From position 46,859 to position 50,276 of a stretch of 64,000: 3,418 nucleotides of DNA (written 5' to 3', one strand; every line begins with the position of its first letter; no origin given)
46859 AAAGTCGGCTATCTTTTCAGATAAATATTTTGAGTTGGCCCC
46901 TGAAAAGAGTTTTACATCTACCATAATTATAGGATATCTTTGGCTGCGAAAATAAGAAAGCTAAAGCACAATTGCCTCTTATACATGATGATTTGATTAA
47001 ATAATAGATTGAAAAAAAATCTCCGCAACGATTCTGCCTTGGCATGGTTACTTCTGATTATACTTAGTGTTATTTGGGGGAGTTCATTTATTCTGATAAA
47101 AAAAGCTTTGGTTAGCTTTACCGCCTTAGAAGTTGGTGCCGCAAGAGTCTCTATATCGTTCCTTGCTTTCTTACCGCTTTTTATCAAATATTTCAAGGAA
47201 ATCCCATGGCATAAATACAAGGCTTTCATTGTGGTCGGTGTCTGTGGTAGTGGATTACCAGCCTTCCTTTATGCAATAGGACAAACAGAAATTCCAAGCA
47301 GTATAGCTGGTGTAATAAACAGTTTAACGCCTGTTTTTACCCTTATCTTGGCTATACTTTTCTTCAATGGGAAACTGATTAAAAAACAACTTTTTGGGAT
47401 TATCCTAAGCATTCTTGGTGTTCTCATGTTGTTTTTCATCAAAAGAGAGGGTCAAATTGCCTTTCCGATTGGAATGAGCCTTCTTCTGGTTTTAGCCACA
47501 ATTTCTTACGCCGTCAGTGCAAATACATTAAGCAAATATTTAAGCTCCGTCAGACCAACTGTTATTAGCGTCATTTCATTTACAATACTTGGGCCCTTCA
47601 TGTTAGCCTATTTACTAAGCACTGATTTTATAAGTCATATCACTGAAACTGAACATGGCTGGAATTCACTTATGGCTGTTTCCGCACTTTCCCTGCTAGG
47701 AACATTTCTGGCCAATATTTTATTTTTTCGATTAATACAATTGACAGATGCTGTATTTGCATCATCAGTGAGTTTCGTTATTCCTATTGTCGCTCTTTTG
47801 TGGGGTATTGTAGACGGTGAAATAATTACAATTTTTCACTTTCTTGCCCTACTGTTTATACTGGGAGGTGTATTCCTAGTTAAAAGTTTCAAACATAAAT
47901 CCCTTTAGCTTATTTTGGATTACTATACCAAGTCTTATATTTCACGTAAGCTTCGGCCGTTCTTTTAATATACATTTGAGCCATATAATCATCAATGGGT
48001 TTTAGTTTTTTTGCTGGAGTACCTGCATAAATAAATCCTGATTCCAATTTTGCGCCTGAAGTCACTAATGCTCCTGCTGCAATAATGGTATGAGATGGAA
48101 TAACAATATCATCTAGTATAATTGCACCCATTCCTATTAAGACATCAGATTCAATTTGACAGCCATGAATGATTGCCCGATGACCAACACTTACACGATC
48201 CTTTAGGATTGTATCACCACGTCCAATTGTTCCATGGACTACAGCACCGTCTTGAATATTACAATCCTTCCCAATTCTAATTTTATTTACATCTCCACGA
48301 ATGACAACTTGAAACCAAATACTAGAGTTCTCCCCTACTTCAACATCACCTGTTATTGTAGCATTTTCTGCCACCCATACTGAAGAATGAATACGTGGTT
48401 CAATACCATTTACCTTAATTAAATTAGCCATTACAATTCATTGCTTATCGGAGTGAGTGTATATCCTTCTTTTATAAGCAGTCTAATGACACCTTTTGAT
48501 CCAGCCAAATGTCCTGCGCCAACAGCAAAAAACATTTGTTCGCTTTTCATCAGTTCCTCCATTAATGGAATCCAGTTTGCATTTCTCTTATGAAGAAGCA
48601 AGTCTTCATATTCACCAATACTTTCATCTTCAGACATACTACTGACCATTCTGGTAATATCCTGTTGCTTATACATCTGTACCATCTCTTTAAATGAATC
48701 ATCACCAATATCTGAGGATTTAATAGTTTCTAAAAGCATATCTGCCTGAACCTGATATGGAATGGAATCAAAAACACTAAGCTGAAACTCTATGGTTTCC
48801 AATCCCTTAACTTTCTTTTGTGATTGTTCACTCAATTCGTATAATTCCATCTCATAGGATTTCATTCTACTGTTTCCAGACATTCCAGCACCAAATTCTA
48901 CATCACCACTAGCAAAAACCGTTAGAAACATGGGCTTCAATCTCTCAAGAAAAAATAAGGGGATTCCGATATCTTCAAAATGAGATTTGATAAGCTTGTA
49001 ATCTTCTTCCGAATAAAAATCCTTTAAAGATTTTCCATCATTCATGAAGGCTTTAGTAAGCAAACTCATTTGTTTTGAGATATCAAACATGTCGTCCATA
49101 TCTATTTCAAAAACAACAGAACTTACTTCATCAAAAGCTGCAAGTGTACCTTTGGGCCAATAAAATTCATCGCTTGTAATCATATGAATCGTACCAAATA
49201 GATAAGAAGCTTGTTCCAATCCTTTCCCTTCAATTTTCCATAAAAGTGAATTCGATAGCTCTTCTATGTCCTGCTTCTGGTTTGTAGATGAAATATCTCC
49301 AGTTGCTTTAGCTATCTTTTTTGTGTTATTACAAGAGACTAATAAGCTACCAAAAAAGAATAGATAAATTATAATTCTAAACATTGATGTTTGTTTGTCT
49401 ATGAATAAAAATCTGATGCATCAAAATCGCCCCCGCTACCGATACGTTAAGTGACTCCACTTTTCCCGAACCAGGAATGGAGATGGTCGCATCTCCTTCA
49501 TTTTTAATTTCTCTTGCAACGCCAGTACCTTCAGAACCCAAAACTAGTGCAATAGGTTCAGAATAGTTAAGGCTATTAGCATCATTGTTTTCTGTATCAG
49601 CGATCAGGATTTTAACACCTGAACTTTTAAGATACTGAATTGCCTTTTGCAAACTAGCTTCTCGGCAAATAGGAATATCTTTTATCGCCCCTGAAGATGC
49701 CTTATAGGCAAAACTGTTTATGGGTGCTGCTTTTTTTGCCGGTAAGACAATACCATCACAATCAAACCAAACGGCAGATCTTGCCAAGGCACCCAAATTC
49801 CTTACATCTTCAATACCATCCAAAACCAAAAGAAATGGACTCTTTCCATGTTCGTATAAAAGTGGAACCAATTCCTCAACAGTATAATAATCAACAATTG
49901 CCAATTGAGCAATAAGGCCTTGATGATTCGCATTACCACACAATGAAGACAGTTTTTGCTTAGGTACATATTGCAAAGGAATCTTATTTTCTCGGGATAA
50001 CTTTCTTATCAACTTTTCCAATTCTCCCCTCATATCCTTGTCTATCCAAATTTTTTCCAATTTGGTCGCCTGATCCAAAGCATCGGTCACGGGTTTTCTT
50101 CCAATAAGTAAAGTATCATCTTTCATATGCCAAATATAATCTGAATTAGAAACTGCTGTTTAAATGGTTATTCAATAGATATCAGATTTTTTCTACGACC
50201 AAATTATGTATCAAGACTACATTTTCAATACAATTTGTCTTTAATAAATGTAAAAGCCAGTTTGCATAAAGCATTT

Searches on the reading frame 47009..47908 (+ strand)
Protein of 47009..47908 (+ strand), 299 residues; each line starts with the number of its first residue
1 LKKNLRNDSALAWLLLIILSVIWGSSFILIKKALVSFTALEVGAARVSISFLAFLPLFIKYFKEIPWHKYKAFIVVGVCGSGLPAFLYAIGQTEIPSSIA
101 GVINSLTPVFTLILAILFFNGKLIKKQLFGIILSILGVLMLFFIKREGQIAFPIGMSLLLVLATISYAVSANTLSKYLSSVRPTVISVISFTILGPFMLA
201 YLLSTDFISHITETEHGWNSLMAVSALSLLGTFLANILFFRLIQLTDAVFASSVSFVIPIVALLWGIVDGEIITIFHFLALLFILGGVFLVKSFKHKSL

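Call 16: search_protein_families(library=pfam, proteins=[window:47009-47908:+])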
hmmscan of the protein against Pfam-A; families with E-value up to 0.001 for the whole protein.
window:47009-47908:+ (299 aa): 2 families
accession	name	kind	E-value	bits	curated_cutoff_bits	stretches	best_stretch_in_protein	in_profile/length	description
PF00892.27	EamA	-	2e-34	119.2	28.2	2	13-142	4-134/135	EamA-like transporter family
PF10639.15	TMEM234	-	0.0004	20.9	30.1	1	16-140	1-111/113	Putative transmembrane family 234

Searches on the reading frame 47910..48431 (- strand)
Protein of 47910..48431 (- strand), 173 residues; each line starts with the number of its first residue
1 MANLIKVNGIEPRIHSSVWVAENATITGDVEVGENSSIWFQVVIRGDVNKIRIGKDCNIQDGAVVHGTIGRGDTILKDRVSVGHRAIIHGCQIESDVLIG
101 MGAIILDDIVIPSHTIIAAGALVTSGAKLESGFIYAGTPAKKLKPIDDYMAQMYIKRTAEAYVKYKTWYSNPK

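Call 17: search_protein_families(library=pfam, proteins=[window:47910-48431:-])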
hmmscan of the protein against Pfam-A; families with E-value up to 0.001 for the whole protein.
window:47910-48431:- (173 aa): 2 families
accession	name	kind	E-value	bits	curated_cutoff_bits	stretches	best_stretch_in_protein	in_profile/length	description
PF00132.30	Hexapep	-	3.2e-18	65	27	2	12-46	2-36/36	Bacterial transferase hexapeptide (six repeats)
PF25084.1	LbH_EIF2B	-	6.6e-09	36.2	54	2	16-115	8-103/105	EIF2B subunit epsilon LbH domain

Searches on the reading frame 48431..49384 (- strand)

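Call 16: search_protein_families(library=pfam, proteins=[window:48431-49384:-])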
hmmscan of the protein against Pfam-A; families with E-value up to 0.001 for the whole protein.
window:48431-49384:- (317 aa): 1 family
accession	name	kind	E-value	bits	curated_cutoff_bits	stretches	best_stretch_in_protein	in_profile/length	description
PF01963.22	TraB_PrgY_gumN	-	6.7e-62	210.2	26.8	1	47-312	1-263/263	TraB/PrgY/gumN family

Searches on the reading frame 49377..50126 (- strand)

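Call 17: search_protein_families(library=pfam, proteins=[window:49377-50126:-])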
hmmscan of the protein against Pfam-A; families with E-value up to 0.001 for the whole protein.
window:49377-50126:- (249 aa): 2 families
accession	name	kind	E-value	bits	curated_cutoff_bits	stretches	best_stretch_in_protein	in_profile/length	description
PF00588.24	SpoU_methylase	-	9.7e-38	129.9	29.7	1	98-237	2-142/142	SpoU rRNA Methylase family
PF08032.17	SpoU_sub_bind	-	2.4e-17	63.5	22.8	1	6-80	1-75/76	RNA 2'-O ribose methyltransferase substrate binding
